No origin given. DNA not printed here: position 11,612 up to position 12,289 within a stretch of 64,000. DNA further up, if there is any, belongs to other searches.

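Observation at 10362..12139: GC-rich five-gene minus-strand block headed by a stand-alone receiver-domain protein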

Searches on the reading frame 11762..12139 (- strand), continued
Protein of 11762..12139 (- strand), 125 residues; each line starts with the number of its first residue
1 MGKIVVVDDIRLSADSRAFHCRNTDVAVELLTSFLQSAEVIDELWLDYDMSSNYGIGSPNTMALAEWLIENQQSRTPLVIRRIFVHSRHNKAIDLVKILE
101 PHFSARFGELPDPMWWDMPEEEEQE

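Call 91: search_protein_families(library=pfam, proteins=[L020:5432-5977:+, L020:4063-5193:+, L024:6447-8480:+, L044:4131-4631:+, L050:67-363:+, L052:5366-5797:+, L052:5794-6237:+, L021:5710-6360:+, L022:5480-5938:+, L024:5956-6450:+], max_evalue=0.01)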
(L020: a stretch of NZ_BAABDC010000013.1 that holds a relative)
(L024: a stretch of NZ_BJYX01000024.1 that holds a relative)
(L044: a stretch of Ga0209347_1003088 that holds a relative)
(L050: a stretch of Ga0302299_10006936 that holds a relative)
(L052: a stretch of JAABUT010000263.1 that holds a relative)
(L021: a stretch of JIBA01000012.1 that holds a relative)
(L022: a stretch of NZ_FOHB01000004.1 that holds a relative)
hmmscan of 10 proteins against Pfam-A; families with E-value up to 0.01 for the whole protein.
L020:5432-5977:+ (181 aa): 0 families

L020:4063-5193:+ (376 aa): 1 family
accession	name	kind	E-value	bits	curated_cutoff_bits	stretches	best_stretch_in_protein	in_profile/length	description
PF11697.13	DUF3293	-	9.7e-18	65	25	1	96-168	1-73/73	Protein of unknown function (DUF3293)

L024:6447-8480:+ (677 aa): 1 family
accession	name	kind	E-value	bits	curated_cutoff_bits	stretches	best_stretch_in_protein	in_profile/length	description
PF11697.13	DUF3293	-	3.3e-18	66.5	25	1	42-114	1-73/73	Protein of unknown function (DUF3293)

L044:4131-4631:+ (166 aa): 0 families

L050:67-363:+ (98 aa): 0 families

L052:5366-5797:+ (143 aa): 2 families
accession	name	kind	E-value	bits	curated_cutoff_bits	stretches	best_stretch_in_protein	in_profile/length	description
PF22551.1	TY-Chap1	-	2.8e-14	53.3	27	1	8-137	4-130/132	T3SS (YopN, CesT) and YbjN peptide-binding chaperone 1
PF10722.14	YbjN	-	4.5e-05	24.1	22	1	13-114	8-111/126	Putative bacterial sensory transduction regulator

L052:5794-6237:+ (147 aa): 3 families
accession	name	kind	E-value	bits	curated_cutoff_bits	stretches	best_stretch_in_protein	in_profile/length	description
PF22551.1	TY-Chap1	-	2.5e-10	40.5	27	1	26-131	19-121/132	T3SS (YopN, CesT) and YbjN peptide-binding chaperone 1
PF10722.14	YbjN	-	0.00066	20.4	22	1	28-131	20-125/126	Putative bacterial sensory transduction regulator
PF03928.20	HbpS-like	-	0.0045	17.5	25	1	13-99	14-102/128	Haem degrading protein HbpS-like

L021:5710-6360:+ (216 aa): 1 family
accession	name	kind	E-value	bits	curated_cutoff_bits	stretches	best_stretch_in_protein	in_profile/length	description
PF20274.4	cREC_REC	-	1.1e-10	42.4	27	1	99-183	3-81/88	Cyclic-phosphate processing Receiver domain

L022:5480-5938:+ (152 aa): 0 families

L024:5956-6450:+ (164 aa): 1 family
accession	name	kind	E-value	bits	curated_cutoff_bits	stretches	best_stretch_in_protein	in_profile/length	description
PF20274.4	cREC_REC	-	1.6e-08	35.6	27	1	16-107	2-87/88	Cyclic-phosphate processing Receiver domain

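Call 106: find_encoding_contigs(protein=P0010, flank=5000, max_places=2)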
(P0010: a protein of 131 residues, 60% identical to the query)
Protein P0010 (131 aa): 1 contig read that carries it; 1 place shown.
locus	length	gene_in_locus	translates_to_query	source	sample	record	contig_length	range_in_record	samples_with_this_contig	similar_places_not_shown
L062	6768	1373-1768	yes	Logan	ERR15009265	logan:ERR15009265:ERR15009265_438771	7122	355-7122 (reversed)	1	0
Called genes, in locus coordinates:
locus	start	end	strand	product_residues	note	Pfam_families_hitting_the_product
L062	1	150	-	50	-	?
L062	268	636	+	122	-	-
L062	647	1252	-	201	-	PF01351:RNase_HII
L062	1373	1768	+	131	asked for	PF20274:cREC_REC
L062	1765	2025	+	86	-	-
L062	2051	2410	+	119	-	-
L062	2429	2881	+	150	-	-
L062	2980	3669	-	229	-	PF01245:Ribosomal_L19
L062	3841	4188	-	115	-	-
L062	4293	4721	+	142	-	-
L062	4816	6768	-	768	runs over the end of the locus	?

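Call 107: find_encoding_contigs(protein=P0006, flank=5000, max_places=2)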
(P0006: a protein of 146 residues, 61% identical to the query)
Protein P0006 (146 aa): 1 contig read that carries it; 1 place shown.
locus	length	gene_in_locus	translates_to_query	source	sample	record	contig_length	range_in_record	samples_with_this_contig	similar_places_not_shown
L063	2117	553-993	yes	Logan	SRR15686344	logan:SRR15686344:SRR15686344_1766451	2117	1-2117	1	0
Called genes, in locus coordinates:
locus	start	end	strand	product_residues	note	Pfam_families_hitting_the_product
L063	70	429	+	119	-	-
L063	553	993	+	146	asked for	PF20274:cREC_REC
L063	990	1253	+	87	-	-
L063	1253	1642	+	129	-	-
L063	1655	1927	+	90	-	-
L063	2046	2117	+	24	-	?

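Call 108: find_encoding_contigs(protein=P0012, flank=5000, max_places=2)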
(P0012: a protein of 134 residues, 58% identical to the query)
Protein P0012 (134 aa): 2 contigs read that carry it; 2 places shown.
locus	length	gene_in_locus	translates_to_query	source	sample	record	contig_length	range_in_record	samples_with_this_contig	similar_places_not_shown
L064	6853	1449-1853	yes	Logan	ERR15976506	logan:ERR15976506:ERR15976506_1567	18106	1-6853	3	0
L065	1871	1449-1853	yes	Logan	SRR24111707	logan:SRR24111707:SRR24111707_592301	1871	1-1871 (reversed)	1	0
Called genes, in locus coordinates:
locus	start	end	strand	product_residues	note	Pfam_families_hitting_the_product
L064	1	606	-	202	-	?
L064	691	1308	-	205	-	PF01351:RNase_HII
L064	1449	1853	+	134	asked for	PF20274:cREC_REC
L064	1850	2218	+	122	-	-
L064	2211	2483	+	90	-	-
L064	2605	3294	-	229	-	PF01245:Ribosomal_L19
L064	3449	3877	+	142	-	-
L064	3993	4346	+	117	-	-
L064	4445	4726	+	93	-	-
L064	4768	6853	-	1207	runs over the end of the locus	PF02811:PHP, PF07733:DNA_pol3_alpha, PF17657:DNA_pol3_finger, PF14579:HHH_6, PF01336:tRNA_anti-codon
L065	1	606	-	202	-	?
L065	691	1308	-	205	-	PF01351:RNase_HII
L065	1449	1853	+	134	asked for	PF20274:cREC_REC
